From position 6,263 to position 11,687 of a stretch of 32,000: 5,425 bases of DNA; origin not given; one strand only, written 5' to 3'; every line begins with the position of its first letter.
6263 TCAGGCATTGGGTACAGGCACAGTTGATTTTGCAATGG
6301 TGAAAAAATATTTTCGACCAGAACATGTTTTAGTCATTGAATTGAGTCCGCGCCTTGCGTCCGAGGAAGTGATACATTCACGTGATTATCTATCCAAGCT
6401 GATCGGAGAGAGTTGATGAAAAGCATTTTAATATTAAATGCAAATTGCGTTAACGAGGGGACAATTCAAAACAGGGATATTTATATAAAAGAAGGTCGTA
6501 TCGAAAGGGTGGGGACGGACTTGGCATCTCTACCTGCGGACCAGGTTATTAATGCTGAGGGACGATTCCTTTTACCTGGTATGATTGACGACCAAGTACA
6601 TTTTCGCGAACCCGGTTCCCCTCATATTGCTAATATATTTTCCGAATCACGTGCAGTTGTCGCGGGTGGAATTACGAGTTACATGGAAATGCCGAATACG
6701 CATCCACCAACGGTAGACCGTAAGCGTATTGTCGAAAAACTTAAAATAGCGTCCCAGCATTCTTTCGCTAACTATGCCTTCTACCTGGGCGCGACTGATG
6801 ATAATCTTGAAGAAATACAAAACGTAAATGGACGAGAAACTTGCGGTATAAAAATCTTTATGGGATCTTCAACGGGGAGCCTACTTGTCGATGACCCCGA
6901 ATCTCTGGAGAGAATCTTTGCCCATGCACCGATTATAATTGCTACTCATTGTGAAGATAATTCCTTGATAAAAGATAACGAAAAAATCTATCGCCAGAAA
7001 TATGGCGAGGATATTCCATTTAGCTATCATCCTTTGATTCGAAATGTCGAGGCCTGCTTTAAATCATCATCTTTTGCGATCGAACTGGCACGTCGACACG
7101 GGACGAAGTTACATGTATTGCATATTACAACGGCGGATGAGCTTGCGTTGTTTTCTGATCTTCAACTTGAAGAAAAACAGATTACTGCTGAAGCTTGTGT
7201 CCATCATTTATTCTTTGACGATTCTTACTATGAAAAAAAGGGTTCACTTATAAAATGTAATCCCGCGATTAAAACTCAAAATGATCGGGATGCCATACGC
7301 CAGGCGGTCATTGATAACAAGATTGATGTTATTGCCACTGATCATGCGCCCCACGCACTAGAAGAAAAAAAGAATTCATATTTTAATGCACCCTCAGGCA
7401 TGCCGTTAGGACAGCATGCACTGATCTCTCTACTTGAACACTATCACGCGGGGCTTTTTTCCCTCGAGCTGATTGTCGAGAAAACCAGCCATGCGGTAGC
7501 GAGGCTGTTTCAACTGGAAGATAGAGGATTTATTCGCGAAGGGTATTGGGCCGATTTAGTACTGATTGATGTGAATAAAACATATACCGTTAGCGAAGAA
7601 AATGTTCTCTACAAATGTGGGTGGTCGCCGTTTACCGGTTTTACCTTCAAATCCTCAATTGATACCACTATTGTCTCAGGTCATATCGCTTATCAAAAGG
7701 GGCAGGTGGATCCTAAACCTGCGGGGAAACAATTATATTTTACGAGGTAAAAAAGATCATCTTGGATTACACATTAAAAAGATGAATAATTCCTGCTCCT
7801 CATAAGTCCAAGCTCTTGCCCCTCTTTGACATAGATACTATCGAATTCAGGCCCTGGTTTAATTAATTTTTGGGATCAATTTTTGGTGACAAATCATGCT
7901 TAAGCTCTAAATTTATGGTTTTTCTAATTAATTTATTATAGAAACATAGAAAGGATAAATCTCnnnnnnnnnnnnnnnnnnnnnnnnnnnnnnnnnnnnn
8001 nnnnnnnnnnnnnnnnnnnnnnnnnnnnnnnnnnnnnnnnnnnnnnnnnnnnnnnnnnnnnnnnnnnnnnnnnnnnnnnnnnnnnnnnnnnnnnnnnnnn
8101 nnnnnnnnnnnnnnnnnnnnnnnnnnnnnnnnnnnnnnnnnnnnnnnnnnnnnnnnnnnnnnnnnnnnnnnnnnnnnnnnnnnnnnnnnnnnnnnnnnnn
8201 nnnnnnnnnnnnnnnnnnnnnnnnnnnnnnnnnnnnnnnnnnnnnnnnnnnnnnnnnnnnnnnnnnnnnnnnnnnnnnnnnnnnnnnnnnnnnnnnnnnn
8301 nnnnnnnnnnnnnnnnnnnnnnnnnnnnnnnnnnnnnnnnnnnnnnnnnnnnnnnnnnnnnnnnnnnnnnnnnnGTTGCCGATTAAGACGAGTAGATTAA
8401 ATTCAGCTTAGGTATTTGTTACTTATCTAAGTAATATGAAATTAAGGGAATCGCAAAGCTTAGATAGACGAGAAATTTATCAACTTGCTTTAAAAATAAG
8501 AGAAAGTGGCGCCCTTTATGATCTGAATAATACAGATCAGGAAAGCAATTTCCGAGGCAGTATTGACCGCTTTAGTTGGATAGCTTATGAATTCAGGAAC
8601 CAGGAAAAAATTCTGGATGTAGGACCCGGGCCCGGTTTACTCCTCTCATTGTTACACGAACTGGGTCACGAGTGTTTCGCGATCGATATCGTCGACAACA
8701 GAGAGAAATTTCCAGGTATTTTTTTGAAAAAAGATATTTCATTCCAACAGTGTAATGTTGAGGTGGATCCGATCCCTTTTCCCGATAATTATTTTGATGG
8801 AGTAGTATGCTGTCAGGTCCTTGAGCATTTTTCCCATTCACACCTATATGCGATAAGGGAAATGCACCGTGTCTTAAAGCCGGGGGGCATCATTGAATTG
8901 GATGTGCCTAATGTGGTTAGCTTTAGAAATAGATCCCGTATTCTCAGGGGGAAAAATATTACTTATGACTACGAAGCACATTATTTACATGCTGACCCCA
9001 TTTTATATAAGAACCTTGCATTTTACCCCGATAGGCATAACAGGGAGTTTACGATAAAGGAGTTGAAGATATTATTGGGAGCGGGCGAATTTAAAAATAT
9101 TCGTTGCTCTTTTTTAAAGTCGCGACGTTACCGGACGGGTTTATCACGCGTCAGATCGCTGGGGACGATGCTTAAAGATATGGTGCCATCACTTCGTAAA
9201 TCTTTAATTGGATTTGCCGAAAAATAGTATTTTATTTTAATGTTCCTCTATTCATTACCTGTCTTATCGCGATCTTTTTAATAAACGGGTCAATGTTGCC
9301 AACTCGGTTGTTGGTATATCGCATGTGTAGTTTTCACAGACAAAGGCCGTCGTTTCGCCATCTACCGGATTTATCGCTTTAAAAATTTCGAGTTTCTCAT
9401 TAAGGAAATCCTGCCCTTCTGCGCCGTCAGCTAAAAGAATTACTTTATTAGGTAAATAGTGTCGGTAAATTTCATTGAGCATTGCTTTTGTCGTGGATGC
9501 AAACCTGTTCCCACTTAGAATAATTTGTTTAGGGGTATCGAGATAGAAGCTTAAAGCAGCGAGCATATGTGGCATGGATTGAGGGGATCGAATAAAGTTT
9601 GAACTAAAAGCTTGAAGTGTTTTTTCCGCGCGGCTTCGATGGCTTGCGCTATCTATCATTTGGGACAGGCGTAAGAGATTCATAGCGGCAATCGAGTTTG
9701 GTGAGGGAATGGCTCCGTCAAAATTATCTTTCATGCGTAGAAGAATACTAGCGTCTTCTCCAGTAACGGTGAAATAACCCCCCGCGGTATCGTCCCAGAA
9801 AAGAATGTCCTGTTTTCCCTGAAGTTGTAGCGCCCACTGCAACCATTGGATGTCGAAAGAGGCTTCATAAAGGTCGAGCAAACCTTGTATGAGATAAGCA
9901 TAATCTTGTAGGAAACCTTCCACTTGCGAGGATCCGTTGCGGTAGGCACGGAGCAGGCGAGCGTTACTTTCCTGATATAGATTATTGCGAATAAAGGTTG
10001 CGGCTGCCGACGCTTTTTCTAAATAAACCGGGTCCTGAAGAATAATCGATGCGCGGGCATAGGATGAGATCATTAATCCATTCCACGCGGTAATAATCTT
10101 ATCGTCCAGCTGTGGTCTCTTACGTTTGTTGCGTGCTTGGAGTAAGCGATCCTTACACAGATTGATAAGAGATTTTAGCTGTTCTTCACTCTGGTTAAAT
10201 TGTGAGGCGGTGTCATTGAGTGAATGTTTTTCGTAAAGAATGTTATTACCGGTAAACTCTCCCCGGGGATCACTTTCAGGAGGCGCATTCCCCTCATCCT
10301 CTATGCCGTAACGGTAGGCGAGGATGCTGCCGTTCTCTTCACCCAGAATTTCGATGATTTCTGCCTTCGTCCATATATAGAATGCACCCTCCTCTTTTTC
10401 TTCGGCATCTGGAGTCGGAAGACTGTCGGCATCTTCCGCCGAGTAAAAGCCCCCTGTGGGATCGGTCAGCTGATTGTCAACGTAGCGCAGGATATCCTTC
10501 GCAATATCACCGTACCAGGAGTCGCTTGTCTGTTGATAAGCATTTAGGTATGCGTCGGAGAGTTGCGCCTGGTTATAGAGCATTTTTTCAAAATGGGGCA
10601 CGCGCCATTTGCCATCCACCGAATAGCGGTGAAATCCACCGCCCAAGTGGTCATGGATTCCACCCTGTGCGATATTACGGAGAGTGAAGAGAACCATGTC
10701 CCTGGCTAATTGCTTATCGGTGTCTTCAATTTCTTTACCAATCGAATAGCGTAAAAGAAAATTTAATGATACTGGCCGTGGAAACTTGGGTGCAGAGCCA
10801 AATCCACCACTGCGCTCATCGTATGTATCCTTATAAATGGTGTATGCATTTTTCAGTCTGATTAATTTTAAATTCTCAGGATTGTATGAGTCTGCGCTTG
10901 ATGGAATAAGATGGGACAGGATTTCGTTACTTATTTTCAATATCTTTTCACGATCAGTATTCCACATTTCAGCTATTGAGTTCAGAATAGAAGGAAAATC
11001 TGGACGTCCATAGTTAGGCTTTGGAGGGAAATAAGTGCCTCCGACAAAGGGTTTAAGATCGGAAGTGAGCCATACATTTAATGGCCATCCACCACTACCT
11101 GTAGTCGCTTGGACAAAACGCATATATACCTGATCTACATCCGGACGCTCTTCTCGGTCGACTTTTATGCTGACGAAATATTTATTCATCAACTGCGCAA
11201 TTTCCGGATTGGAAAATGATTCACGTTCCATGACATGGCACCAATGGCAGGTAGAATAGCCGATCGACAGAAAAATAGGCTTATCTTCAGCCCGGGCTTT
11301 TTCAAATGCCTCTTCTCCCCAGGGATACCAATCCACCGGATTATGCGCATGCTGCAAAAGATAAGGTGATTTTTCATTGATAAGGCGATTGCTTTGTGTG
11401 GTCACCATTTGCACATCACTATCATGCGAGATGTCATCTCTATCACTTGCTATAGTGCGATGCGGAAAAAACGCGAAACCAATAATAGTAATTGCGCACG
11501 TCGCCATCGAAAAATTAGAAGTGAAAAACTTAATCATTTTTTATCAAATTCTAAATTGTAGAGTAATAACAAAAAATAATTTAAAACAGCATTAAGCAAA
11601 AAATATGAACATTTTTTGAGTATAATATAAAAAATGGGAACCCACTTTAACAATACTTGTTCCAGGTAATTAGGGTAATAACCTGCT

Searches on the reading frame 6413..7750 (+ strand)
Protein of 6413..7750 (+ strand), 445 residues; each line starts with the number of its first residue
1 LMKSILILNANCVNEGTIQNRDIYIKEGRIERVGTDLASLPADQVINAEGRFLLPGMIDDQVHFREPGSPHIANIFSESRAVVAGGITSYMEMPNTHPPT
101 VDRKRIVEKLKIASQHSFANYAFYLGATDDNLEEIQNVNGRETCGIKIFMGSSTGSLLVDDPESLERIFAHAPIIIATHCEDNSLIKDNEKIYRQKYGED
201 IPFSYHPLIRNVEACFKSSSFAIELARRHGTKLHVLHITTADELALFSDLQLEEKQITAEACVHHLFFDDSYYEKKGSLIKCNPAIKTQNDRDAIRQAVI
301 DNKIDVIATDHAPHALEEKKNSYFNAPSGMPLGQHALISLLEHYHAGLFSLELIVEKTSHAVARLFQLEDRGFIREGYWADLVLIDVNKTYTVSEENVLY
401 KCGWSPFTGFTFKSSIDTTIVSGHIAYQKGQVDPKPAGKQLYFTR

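Call 48: search_protein_families(library=pfam, proteins=[window:6413-7750:+], max_evalue=0.001)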
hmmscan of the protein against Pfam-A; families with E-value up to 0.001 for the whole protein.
window:6413-7750:+ (445 aa): 2 families
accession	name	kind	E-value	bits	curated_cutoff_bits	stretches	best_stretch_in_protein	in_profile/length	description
PF01979.26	Amidohydro_1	-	4.5e-16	59.5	25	1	52-425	1-344/345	Amidohydrolase family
PF07969.17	Amidohydro_3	-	7.5e-09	36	29.7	1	349-427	407-472/472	Amidohydrolase family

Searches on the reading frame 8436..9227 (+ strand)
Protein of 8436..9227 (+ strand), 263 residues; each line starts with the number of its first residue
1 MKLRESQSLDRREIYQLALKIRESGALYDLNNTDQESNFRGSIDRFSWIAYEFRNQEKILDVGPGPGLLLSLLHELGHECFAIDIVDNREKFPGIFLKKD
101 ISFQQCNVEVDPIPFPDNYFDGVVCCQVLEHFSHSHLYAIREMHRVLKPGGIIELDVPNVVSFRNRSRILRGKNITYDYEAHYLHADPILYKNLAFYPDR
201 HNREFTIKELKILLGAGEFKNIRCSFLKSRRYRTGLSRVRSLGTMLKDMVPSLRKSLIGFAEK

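Call 48: search_protein_families(library=pfam, proteins=[window:8436-9227:+], max_evalue=0.001)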
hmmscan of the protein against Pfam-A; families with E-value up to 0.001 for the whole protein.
window:8436-9227:+ (263 aa): 8 families
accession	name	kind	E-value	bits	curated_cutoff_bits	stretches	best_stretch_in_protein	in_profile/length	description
PF08241.18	Methyltransf_11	-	3.2e-19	69.8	21.2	1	60-153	1-93/95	Methyltransferase domain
PF13489.12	Methyltransf_23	-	1.8e-16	60.8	27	1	52-221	19-161/164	Methyltransferase domain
PF13649.12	Methyltransf_25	-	2.5e-14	54.1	27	1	59-151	1-97/97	Methyltransferase domain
PF13847.12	Methyltransf_31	-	9e-08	32.4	27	1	55-158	3-112/145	Methyltransferase domain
PF08242.18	Methyltransf_12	-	9.9e-08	33.1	30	1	60-153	1-98/98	Methyltransferase domain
PF07021.18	MetW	-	6.6e-05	23.1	21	1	48-170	6-122/193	Methionine biosynthesis protein MetW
PF01209.24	Ubie_methyltran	-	0.00018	21.3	20.1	1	56-153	48-149/233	ubiE/COQ5 methyltransferase family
PF03141.22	Methyltransf_29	-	0.00032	19.8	23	1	56-161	118-223/506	Putative S-adenosyl-L-methionine-dependent methyltransferase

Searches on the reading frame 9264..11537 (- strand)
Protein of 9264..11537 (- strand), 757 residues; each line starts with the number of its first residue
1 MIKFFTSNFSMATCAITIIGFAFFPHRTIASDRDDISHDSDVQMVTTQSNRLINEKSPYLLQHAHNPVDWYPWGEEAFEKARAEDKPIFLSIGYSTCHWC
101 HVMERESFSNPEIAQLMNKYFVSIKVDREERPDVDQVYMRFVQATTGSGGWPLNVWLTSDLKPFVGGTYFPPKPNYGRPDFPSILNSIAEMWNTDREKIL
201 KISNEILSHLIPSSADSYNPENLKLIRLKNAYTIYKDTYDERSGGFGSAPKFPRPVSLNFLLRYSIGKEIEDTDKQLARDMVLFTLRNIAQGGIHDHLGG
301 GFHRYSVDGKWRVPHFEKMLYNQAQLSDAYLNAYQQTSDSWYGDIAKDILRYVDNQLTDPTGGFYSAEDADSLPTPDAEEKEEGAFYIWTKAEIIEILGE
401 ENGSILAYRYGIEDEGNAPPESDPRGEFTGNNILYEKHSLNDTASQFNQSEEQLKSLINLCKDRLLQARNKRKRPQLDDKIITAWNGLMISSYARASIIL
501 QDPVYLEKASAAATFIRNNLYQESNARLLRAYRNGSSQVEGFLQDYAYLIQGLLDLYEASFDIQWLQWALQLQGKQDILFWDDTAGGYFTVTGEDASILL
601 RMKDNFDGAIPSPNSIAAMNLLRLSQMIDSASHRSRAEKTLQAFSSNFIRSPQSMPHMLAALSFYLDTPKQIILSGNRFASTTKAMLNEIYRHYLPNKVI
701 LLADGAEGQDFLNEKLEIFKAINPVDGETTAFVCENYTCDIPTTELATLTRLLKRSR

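Call 48: search_protein_families(library=pfam, proteins=[window:9264-11537:-], max_evalue=0.001)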
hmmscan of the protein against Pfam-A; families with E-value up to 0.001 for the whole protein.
window:9264-11537:- (757 aa): 2 families
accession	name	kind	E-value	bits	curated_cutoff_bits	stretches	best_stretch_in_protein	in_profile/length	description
PF03190.21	Thioredox_DsbH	-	1.4e-79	266.2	27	1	50-210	2-162/163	Protein of unknown function, DUF255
PF13899.12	Thioredoxin_7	-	8.9e-12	45.4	27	1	69-133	1-65/83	Thioredoxin-like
